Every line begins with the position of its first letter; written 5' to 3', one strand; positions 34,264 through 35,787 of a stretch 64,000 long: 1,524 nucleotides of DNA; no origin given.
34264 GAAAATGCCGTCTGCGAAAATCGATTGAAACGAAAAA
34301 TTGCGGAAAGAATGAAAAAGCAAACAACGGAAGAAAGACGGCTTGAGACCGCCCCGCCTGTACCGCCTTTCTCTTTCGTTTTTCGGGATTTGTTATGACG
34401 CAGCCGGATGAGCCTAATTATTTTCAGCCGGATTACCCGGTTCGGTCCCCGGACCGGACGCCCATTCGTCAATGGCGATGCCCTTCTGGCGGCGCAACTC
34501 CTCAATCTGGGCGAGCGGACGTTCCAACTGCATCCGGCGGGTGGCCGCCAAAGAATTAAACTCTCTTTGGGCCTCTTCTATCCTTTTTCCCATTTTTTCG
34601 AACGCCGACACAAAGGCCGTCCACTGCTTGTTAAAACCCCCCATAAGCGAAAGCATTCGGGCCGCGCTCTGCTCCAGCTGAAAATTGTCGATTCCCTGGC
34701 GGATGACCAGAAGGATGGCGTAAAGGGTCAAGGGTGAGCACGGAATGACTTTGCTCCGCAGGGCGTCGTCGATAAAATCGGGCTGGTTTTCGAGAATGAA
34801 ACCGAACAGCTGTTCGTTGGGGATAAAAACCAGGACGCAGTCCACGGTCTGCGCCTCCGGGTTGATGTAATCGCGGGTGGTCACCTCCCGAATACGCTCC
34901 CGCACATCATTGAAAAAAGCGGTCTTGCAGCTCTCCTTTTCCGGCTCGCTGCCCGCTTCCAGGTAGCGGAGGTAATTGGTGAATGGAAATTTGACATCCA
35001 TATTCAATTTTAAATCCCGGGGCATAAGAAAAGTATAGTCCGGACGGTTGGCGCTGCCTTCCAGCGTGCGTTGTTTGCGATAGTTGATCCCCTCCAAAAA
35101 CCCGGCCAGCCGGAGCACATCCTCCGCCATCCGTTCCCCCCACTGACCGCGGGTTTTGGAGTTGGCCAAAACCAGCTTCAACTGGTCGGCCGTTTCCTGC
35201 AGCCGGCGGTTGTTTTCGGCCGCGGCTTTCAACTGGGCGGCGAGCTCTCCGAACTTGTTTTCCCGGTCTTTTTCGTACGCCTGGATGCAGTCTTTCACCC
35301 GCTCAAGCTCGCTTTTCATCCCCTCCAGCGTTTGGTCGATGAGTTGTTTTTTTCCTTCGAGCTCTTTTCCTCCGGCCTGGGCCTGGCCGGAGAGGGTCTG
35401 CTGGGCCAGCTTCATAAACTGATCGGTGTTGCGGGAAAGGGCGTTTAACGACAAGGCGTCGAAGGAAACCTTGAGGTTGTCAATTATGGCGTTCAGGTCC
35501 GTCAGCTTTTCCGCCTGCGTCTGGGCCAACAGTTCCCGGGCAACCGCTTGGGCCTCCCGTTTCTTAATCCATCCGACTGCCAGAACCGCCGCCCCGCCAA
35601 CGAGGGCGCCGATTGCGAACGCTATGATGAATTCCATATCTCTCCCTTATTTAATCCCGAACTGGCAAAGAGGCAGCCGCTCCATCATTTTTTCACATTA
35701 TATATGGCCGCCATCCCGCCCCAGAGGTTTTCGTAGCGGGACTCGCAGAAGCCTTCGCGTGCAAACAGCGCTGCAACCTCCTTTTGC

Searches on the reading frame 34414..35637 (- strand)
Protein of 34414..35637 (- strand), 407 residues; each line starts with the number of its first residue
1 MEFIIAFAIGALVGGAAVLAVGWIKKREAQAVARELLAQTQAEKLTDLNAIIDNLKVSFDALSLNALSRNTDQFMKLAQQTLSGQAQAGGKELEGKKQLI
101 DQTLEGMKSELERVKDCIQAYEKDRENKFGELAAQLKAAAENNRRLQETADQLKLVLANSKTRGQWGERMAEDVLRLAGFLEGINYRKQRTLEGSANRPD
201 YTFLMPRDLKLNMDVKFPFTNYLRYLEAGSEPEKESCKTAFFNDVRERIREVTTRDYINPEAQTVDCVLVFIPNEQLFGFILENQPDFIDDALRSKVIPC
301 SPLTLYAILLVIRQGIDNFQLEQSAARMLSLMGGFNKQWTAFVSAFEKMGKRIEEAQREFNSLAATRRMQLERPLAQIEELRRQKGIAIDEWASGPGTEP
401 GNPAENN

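Call 57: search_protein_families(library=pfam, proteins=[window:34414-35637:-], max_evalue=0.0001)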
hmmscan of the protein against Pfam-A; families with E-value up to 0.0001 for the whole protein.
window:34414-35637:- (407 aa): 2 families
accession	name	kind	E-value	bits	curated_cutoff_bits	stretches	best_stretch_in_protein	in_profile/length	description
PF02646.22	RmuC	-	2.3e-66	224.3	26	1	100-384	3-287/291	RmuC family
PF12455.13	Dynactin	-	8.5e-05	22.4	25.6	0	48-153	172-282/286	Dynein associated protein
